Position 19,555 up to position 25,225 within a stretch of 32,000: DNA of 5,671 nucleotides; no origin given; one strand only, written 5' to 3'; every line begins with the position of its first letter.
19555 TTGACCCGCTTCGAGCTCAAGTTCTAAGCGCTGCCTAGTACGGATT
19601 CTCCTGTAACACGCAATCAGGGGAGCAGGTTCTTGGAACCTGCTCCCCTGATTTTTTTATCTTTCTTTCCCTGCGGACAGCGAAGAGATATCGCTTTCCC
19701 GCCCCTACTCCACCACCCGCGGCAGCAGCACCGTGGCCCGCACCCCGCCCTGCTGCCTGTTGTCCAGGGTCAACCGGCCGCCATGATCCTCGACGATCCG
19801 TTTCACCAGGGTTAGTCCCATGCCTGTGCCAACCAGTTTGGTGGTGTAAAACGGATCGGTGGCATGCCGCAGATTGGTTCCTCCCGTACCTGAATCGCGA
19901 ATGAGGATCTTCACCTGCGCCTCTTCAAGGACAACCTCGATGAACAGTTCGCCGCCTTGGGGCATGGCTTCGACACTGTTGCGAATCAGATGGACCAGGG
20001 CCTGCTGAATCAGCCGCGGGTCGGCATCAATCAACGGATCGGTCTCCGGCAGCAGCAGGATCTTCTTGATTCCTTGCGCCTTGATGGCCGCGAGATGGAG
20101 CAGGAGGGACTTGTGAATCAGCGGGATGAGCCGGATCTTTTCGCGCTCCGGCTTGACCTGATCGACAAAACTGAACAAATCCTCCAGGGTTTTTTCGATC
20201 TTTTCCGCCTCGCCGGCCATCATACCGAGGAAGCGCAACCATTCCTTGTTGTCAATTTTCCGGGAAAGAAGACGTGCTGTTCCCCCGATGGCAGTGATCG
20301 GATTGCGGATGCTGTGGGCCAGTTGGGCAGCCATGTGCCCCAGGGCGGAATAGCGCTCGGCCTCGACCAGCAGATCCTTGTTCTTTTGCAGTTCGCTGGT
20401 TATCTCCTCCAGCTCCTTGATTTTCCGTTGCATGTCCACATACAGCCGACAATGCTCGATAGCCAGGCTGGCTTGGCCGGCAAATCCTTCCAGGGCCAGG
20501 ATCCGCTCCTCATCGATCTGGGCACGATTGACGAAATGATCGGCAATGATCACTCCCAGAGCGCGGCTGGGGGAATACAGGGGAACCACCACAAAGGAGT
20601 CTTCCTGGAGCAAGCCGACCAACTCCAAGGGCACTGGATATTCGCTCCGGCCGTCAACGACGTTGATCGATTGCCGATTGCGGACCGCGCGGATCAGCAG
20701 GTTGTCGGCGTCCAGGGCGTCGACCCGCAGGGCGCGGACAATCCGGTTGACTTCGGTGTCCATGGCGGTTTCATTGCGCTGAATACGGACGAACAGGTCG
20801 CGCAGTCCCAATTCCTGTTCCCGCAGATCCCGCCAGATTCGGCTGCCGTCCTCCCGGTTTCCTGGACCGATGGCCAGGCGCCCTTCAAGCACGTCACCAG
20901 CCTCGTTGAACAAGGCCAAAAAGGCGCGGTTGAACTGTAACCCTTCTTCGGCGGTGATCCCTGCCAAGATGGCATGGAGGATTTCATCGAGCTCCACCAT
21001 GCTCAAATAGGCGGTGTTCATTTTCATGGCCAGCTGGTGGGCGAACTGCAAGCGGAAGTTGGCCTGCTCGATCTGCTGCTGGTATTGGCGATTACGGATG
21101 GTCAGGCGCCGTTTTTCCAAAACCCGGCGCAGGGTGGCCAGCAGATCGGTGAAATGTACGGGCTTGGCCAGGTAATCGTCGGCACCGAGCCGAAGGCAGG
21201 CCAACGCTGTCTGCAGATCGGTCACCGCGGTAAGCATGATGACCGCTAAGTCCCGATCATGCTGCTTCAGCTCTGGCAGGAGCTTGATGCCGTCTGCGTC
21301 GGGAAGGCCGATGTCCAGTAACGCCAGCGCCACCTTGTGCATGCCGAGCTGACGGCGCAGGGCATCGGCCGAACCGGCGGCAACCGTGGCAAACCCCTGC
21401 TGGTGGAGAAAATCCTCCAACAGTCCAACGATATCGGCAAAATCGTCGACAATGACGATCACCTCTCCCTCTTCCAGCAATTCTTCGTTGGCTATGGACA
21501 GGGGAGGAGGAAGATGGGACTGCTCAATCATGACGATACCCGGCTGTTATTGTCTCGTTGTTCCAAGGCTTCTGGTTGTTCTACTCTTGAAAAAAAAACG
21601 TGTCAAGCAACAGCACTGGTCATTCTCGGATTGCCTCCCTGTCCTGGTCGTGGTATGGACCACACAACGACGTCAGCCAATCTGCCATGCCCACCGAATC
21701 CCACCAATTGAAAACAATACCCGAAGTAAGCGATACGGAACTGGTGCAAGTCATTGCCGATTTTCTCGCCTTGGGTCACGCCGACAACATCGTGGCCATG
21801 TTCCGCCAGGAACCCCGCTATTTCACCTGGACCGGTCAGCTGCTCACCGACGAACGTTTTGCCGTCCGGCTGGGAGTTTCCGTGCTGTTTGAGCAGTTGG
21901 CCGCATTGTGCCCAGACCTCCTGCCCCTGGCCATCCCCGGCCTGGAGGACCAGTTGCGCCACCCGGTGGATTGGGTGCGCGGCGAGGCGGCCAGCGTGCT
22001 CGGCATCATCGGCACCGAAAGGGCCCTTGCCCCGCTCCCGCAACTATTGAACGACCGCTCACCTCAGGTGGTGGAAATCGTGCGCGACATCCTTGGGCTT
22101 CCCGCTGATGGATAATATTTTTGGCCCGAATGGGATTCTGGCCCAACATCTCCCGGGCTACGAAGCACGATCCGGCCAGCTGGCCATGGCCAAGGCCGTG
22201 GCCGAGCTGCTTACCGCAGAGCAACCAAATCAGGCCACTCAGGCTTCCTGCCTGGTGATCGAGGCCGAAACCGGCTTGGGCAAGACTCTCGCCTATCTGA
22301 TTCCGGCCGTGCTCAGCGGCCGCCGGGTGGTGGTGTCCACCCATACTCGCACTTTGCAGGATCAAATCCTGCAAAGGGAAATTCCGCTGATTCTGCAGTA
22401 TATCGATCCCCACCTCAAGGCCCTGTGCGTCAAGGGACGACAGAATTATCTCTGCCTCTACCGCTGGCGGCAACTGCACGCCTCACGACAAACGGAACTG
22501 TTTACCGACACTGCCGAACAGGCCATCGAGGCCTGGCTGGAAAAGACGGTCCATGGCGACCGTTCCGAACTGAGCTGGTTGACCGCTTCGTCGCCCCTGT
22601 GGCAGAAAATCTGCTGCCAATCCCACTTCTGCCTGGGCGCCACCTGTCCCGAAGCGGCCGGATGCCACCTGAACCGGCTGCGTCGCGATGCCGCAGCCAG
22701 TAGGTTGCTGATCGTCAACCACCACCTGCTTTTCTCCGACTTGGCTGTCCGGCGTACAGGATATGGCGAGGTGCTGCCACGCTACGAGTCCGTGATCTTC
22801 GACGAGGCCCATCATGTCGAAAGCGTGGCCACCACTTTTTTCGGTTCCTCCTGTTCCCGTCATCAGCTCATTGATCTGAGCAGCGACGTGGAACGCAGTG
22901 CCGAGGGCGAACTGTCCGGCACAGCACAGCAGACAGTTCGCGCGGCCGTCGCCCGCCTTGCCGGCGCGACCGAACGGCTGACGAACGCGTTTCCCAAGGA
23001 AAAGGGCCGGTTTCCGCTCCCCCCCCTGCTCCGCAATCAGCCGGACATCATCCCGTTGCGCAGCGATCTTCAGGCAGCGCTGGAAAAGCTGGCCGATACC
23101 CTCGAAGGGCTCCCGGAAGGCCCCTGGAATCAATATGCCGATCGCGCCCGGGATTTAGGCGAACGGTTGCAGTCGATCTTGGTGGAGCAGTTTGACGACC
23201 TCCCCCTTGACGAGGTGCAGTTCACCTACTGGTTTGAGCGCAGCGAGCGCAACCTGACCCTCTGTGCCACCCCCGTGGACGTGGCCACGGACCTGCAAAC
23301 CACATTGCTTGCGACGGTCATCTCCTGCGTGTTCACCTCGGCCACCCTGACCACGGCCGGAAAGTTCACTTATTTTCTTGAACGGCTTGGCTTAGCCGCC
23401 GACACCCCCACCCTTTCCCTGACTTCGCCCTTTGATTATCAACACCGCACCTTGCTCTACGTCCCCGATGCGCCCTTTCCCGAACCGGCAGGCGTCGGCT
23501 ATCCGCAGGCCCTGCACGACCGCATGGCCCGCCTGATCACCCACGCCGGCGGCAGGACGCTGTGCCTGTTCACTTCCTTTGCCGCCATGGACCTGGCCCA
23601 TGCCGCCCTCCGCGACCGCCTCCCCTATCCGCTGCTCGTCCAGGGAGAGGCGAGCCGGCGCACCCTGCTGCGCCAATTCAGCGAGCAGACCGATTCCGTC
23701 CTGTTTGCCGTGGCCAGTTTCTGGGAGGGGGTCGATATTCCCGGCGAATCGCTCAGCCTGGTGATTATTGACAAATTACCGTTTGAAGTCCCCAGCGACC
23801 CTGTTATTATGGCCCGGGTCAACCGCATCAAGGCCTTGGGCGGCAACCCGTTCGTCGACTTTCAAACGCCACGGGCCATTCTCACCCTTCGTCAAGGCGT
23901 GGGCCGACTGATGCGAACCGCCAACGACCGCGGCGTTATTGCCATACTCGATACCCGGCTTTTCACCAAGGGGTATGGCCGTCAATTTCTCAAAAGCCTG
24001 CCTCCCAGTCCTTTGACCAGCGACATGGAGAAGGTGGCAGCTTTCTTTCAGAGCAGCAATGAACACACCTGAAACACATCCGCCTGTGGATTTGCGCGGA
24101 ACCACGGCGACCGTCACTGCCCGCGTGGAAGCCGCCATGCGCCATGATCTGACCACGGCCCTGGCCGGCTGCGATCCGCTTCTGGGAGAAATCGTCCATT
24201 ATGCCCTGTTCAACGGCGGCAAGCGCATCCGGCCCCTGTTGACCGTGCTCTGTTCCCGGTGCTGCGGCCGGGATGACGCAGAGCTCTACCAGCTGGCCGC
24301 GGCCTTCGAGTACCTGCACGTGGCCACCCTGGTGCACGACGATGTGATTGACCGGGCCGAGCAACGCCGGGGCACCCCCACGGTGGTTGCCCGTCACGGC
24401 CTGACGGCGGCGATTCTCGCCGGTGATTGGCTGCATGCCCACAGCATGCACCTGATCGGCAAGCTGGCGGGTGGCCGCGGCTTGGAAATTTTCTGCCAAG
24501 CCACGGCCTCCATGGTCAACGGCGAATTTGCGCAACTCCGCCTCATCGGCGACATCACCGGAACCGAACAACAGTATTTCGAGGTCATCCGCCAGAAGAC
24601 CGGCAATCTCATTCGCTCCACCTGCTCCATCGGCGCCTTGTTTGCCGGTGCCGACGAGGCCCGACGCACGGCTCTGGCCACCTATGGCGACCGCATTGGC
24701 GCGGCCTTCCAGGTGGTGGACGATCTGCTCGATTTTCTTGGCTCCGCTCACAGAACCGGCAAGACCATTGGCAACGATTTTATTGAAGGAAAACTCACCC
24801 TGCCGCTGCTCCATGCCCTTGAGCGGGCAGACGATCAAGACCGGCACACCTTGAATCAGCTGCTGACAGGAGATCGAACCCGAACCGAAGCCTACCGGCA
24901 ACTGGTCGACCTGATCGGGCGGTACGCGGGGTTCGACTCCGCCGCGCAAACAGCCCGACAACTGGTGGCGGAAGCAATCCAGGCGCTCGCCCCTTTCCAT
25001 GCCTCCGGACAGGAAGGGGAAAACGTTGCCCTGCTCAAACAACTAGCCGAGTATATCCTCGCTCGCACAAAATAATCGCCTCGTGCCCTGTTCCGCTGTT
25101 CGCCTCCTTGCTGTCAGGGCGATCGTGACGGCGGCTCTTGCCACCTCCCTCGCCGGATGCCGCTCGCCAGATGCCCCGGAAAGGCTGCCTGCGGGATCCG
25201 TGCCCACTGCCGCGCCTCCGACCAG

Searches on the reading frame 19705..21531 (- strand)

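Call 8: search_protein_families(library=pfam, proteins=[window:19705-21531:-], max_evalue=0.001)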
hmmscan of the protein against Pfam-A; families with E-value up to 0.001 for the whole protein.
window:19705-21531:- (608 aa): 6 families
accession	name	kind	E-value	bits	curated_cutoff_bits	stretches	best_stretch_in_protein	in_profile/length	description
PF00072.30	Response_reg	-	1.9e-24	86.4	30.2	1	25-134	1-110/111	Response regulator receiver domain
PF02518.31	HATPase_c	-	9.2e-18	65.2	26.4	1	504-605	2-109/111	Histidine kinase-, DNA gyrase B-, and HSP90-like ATPase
PF00512.31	HisKA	-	1.6e-08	34.9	26.9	1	397-455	2-60/66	His Kinase A (phospho-acceptor) domain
PF01590.32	GAF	-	5.1e-07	30.7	22.4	1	182-358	3-133/133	GAF domain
PF13185.12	GAF_2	-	5.9e-06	27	28.6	1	260-359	39-136/136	GAF domain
PF13492.12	GAF_3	-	8.5e-05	23.4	27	1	272-360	49-129/129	GAF domain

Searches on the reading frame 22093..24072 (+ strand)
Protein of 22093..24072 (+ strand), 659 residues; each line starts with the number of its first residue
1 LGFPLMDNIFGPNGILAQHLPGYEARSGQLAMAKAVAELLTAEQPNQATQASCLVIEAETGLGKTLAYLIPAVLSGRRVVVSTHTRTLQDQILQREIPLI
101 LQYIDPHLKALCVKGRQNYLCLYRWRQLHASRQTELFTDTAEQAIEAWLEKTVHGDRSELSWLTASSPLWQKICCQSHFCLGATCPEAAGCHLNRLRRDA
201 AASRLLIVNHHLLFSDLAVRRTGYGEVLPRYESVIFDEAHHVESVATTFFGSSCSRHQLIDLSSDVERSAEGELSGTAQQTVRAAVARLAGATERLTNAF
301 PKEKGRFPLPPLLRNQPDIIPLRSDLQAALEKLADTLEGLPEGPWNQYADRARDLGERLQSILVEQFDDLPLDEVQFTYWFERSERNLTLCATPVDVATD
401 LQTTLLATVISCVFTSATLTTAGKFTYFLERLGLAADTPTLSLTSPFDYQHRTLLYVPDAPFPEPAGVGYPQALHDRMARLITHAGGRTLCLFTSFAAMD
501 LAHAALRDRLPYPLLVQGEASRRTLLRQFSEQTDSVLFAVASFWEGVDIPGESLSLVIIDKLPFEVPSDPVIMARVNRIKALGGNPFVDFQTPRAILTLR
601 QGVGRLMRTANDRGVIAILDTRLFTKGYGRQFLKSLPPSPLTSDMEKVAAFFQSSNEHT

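Call 47: search_protein_families(library=pfam, proteins=[window:22093-24072:+], max_evalue=0.00001)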
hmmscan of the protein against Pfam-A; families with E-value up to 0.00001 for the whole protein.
window:22093-24072:+ (659 aa): 2 families
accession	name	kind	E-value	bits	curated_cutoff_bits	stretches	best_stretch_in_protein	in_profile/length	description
PF13307.12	Helicase_C_2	-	8.4e-45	153.3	25.3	1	480-638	3-169/170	Helicase C-terminal domain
PF00270.35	DEAD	-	2e-09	37.8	26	1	49-95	12-64/167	DEAD/DEAH box helicase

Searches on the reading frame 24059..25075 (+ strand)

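Call 47: search_protein_families(library=pfam, proteins=[window:24059-25075:+], max_evalue=0.00001)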
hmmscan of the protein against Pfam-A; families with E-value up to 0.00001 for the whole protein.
window:24059-25075:+ (338 aa): 1 family
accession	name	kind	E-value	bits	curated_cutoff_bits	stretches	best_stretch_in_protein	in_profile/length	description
PF00348.22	polyprenyl_synt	-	3.8e-67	226.6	27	1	40-285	2-250/251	Polyprenyl synthetase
